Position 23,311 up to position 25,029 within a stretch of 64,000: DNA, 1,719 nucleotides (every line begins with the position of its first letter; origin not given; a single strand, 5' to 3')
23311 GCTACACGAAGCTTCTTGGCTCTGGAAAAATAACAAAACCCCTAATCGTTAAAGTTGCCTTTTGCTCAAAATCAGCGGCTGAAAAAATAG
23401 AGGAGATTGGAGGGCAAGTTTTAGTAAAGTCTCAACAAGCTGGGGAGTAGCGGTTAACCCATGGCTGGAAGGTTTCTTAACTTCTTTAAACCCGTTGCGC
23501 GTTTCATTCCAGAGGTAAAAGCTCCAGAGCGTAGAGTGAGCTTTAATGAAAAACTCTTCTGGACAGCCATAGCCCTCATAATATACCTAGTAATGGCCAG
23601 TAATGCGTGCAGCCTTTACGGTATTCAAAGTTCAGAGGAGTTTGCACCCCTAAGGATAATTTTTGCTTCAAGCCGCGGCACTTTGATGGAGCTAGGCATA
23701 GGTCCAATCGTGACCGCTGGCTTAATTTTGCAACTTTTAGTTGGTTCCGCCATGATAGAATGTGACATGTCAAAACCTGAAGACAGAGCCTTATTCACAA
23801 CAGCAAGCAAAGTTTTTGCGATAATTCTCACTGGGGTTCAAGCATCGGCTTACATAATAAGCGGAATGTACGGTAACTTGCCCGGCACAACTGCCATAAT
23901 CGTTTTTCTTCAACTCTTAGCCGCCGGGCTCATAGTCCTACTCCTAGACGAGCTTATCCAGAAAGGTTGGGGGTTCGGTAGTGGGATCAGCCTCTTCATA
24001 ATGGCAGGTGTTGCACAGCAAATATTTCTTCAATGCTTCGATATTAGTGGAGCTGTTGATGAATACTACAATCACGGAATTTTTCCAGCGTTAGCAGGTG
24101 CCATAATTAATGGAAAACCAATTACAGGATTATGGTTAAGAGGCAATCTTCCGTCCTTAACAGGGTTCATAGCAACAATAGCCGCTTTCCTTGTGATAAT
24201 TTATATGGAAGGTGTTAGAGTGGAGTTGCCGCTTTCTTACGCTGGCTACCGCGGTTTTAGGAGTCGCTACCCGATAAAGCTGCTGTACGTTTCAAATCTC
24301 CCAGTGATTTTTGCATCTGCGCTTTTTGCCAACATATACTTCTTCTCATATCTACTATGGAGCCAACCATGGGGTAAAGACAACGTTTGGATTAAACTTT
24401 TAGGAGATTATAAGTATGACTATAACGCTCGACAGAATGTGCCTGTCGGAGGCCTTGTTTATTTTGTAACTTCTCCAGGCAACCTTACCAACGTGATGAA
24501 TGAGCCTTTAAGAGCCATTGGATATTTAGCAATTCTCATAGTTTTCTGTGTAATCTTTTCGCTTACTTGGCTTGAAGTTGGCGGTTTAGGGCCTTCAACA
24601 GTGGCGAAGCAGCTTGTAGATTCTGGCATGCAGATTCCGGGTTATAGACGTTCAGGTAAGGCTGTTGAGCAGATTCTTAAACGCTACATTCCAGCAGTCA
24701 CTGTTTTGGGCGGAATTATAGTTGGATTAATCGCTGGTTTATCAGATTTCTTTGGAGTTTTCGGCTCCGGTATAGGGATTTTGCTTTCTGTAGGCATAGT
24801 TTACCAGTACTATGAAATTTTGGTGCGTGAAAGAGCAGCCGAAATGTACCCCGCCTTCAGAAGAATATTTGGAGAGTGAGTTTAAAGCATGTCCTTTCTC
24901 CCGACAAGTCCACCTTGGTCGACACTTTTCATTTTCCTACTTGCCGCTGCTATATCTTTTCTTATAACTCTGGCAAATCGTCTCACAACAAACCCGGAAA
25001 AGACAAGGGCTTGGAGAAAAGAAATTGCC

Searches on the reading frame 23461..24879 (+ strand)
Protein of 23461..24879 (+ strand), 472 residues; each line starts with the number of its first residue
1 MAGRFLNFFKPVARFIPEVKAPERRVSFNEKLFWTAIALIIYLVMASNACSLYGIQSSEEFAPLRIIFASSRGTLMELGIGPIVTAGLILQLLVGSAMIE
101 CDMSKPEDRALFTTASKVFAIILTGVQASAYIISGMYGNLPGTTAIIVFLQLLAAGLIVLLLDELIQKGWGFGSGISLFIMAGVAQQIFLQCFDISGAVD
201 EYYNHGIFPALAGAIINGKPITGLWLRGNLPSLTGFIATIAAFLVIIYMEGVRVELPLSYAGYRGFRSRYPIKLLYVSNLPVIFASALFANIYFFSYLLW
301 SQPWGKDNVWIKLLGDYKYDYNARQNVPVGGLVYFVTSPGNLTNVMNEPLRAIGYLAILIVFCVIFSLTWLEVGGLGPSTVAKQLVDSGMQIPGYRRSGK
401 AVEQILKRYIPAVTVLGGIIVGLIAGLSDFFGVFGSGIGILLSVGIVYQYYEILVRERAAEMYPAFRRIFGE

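Call 99: search_protein_families(library=pfam, proteins=[window:23461-24879:+], max_evalue=0.00001)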
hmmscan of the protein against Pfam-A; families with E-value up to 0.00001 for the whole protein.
window:23461-24879:+ (472 aa): 1 family
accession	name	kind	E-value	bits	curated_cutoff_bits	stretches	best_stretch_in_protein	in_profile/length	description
PF00344.25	SecY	-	5.8e-73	246.4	32.2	1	74-451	1-306/306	SecY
